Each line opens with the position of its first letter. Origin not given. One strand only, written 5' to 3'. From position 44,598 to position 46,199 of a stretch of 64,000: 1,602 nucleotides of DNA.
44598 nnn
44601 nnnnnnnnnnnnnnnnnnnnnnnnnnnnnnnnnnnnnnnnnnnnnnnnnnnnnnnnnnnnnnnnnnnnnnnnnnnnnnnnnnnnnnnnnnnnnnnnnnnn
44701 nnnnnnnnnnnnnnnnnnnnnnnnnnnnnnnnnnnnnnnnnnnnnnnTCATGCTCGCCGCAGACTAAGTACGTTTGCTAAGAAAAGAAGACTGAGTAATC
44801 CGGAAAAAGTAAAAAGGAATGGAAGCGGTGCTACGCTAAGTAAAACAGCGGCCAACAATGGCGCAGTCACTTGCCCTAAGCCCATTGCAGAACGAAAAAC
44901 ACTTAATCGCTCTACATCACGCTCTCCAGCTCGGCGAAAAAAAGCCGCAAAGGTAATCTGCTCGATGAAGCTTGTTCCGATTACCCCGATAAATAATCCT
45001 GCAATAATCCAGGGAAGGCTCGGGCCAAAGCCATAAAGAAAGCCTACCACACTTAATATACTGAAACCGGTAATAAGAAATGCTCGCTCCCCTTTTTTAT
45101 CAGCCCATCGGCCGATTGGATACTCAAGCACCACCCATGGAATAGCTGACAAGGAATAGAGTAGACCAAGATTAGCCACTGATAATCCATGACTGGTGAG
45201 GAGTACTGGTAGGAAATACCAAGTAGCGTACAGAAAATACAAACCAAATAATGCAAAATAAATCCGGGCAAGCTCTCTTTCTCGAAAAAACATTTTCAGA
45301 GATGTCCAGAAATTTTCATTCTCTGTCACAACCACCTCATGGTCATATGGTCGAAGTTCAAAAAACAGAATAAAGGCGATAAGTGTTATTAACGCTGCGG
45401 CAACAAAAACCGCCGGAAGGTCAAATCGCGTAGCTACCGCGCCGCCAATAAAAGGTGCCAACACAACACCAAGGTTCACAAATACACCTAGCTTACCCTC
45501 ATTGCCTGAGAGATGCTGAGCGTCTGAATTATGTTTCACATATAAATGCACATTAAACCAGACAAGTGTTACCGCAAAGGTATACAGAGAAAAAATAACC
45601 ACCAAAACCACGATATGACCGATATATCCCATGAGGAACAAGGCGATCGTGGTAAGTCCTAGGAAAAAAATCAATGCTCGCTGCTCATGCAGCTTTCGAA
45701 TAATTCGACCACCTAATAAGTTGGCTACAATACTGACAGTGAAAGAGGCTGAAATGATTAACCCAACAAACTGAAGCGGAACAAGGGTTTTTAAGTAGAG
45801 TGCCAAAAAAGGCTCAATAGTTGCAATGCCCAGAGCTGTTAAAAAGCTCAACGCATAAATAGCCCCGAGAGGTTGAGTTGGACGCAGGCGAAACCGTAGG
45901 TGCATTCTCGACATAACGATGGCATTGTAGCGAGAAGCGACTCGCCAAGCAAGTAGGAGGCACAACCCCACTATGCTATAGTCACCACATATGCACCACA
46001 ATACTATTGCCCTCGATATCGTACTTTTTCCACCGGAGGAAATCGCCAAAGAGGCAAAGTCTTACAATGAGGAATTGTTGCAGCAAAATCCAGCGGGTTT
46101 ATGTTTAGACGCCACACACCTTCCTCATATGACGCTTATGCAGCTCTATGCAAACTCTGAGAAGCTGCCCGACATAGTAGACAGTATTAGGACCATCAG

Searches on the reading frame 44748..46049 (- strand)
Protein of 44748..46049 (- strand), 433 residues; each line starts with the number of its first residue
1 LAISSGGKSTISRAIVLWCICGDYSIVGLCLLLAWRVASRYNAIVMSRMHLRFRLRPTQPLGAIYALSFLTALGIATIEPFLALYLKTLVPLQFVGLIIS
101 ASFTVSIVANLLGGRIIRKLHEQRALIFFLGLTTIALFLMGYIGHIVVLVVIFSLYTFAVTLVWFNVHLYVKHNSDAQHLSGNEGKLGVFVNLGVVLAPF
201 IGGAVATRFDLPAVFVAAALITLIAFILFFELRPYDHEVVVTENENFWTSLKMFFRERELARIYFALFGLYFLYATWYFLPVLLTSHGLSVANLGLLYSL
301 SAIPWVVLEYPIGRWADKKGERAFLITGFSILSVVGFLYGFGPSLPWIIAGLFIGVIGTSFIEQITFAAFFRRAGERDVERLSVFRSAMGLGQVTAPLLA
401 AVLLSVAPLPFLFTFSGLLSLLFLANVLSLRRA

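Call 59: search_protein_families(library=pfam, proteins=[window:44748-46049:-], max_evalue=0.00001)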
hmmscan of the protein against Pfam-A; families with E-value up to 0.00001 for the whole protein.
window:44748-46049:- (433 aa): 1 family
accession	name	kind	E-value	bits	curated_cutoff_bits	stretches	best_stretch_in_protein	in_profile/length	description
PF07690.21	MFS_1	-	1e-34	120.4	33.4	2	66-307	3-253/347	Major Facilitator Superfamily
